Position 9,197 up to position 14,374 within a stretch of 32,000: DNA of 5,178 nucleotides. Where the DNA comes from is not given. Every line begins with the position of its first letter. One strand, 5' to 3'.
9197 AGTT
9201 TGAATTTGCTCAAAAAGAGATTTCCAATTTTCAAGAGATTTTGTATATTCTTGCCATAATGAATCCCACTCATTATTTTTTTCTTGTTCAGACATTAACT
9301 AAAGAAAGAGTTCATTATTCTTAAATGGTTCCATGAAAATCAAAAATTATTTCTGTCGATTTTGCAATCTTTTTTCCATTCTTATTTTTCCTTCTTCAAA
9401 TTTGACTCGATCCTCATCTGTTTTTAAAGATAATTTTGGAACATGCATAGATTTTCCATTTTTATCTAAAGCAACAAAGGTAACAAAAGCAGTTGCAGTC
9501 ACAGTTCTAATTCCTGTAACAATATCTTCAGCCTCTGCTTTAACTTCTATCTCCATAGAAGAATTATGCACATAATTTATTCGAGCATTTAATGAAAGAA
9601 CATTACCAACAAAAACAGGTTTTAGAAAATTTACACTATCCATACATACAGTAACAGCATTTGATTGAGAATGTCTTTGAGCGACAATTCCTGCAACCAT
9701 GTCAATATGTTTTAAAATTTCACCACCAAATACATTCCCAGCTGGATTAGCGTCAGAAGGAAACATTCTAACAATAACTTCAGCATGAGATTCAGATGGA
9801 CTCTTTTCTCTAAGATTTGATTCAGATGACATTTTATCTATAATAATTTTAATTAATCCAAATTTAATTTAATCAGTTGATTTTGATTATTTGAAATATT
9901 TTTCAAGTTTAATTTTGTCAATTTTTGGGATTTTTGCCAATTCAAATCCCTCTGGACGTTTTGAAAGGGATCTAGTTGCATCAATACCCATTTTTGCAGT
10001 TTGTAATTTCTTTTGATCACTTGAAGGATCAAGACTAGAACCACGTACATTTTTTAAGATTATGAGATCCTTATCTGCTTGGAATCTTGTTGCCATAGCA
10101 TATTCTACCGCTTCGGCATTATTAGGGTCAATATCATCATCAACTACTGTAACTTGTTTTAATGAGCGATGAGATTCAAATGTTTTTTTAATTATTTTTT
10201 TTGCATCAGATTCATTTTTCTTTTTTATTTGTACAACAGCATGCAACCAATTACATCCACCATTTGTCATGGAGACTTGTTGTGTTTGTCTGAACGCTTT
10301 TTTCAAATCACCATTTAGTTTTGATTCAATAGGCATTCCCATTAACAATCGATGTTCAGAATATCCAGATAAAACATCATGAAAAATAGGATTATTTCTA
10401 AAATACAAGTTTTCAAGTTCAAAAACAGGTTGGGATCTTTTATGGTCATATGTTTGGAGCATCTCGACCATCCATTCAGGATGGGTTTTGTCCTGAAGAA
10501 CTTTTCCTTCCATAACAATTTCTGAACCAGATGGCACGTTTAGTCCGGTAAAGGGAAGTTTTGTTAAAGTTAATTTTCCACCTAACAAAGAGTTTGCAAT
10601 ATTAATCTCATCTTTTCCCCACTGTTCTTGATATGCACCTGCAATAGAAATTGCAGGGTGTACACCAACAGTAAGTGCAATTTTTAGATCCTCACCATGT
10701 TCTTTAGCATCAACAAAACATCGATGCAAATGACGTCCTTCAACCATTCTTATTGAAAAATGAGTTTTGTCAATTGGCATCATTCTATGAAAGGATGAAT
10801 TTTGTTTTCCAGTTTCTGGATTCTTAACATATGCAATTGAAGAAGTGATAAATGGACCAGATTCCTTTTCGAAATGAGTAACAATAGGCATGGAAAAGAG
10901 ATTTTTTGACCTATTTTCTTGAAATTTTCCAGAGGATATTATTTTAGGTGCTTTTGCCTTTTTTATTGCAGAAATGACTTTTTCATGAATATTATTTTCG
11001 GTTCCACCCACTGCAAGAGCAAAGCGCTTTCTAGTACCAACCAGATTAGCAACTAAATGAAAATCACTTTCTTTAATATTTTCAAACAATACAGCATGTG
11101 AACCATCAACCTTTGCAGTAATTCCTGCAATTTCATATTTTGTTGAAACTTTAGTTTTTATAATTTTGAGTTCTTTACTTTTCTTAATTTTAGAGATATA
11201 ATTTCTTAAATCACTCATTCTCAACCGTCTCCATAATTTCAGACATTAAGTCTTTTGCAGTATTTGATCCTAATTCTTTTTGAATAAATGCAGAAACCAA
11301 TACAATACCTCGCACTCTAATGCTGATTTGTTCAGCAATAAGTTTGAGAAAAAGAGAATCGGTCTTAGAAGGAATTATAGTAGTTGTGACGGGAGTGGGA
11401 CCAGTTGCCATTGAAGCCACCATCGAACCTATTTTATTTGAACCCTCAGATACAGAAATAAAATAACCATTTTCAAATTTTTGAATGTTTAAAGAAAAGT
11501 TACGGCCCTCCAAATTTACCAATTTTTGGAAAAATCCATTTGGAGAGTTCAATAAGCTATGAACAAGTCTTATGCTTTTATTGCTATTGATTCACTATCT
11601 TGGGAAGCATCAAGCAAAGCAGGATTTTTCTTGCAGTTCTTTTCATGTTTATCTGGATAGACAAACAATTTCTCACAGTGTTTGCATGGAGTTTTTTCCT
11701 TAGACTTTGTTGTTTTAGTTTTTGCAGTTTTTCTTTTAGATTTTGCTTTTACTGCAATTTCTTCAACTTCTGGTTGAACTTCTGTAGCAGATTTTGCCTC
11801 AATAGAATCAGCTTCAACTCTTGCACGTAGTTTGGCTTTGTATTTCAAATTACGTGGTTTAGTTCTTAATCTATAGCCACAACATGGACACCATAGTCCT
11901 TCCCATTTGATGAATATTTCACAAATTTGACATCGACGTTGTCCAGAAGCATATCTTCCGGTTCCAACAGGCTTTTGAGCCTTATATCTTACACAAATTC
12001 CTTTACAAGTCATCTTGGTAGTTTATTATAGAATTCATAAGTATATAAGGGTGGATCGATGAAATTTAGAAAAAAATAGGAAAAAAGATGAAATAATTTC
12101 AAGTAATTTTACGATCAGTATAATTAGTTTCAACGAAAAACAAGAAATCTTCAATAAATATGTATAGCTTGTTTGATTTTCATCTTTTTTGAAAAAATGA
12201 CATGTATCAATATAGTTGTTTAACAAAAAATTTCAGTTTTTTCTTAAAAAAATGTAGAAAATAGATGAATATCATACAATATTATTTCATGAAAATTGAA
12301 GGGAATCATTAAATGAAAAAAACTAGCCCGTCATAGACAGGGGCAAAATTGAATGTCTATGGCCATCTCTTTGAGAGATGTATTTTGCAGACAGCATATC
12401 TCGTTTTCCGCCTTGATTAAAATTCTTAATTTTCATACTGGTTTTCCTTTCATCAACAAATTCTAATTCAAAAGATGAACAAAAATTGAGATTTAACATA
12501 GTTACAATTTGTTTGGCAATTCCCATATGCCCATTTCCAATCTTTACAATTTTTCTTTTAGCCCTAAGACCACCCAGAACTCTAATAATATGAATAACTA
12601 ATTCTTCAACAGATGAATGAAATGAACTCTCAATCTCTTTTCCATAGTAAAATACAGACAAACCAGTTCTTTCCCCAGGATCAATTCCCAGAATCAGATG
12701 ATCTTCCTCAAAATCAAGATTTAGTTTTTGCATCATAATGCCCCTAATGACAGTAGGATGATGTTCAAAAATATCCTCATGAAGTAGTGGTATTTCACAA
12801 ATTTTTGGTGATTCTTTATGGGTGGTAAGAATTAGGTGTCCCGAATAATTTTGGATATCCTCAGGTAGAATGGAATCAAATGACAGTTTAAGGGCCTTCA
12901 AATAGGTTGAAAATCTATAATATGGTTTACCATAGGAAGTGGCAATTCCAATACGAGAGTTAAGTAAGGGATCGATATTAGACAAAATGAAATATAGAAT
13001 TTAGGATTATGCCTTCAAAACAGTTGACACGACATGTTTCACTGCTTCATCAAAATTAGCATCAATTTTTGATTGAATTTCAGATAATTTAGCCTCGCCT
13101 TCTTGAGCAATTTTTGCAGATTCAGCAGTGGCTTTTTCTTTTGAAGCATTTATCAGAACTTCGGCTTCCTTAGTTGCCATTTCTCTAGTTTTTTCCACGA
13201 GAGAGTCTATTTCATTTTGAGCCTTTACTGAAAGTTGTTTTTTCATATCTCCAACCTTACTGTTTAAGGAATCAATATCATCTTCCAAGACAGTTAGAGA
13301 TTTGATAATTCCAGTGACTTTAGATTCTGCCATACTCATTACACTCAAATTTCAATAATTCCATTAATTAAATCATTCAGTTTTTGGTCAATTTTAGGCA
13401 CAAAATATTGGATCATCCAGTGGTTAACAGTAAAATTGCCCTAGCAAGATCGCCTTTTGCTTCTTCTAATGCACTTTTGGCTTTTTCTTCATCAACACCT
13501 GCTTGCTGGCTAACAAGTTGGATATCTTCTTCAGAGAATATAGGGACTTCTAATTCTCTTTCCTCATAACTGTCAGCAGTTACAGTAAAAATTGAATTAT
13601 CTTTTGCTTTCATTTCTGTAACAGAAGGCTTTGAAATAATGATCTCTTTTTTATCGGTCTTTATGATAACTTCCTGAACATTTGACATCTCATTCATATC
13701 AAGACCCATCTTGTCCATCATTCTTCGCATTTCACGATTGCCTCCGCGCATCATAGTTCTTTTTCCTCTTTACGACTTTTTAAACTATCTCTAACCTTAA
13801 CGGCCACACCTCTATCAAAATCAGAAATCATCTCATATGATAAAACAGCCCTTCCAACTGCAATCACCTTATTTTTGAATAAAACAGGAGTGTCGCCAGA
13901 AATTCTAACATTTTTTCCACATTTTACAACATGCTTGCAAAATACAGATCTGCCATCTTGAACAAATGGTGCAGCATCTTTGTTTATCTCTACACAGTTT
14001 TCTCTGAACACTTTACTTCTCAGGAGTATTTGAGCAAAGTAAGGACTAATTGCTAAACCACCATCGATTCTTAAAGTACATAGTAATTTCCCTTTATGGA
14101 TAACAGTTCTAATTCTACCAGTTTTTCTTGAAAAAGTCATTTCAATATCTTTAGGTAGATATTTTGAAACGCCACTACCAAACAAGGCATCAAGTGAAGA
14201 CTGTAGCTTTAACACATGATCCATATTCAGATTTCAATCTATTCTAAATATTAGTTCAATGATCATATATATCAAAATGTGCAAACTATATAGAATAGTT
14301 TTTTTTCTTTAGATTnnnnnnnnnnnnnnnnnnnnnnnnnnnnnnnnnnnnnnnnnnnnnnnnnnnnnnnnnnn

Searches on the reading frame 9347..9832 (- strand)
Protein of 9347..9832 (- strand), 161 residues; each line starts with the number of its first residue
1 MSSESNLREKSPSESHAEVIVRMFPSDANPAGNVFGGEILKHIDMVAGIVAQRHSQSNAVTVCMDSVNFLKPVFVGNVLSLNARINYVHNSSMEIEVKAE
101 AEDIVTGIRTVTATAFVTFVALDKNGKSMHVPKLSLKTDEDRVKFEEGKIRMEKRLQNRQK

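Call 86: search_protein_families(library=pfam, proteins=[window:9347-9832:-], max_evalue=0.001)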
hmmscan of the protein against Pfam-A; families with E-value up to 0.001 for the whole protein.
window:9347-9832:- (161 aa): 2 families
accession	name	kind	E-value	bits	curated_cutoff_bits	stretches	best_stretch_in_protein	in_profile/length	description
PF03061.28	4HBT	-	2.4e-15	57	20.6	1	32-106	2-77/79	Thioesterase superfamily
PF01575.25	MaoC_dehydratas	-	0.00045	20.3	27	1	46-101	62-117/123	MaoC like domain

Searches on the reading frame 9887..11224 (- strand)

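Call 85: search_protein_families(library=pfam, proteins=[window:9887-11224:-], max_evalue=0.001)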
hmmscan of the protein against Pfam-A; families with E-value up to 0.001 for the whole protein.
window:9887-11224:- (445 aa): 3 families
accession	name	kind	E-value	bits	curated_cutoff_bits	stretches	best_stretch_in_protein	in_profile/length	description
PF01977.22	UbiD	-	3.3e-48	164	23.3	1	99-287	8-204/206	3-octaprenyl-4-hydroxybenzoate carboxy-lyase Rift-related domain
PF20696.2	UbiD_C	-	4.7e-32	111.1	24.2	1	293-416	2-127/127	3-octaprenyl-4-hydroxybenzoate carboxy-lyase C-terminal domain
PF20695.2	UbiD_N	-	1.6e-18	67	24.3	1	10-86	1-77/78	3-octaprenyl-4-hydroxybenzoate carboxy-lyase N-terminal domain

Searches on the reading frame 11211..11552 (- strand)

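Call 86: search_protein_families(library=pfam, proteins=[window:11211-11552:-], max_evalue=0.001)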
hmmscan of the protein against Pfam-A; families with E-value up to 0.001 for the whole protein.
window:11211-11552:- (113 aa): 1 family
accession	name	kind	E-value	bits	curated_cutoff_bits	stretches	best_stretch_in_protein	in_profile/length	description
PF16093.10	PAC4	-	6.1e-08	33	31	1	19-87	2-74/77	Proteasome assembly chaperone 4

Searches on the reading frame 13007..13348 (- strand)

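Call 86: search_protein_families(library=pfam, proteins=[window:13007-13348:-], max_evalue=0.001)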
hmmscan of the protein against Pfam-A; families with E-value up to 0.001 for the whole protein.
window:13007-13348:- (113 aa): 2 families
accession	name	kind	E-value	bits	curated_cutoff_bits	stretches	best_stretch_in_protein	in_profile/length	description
PF00261.25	Tropomyosin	-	0.00024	21.1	38.6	1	6-96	38-128/242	Tropomyosin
PF06419.17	COG6_N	-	0.00073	20.1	27.4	1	13-64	37-87/114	Conserved oligomeric complex COG6, N-terminal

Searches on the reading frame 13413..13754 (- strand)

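Call 86: search_protein_families(library=pfam, proteins=[window:13413-13754:-], max_evalue=0.001)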
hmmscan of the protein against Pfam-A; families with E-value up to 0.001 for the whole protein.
window:13413-13754:- (113 aa): 2 families
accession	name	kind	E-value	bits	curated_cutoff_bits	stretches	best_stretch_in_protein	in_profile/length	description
PF01849.23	NAC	-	8.4e-14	51.7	21.3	1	7-59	2-51/57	NAC domain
PF19026.7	UBA_HYPK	-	5.8e-08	32.4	27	1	75-107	5-37/41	HYPK UBA domain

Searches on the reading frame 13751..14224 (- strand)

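Call 86: search_protein_families(library=pfam, proteins=[window:13751-14224:-], max_evalue=0.001)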
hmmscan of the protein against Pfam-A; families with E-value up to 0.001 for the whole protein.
window:13751-14224:- (157 aa): 2 families
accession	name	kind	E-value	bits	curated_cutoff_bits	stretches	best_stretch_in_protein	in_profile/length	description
PF01472.26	PUA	-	1.3e-10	41.4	24.8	1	78-147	3-73/74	PUA domain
PF14810.12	TGT_C2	-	5.1e-09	36.7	25.3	1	14-69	10-67/72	Patch-forming domain C2 of tRNA-guanine transglycosylase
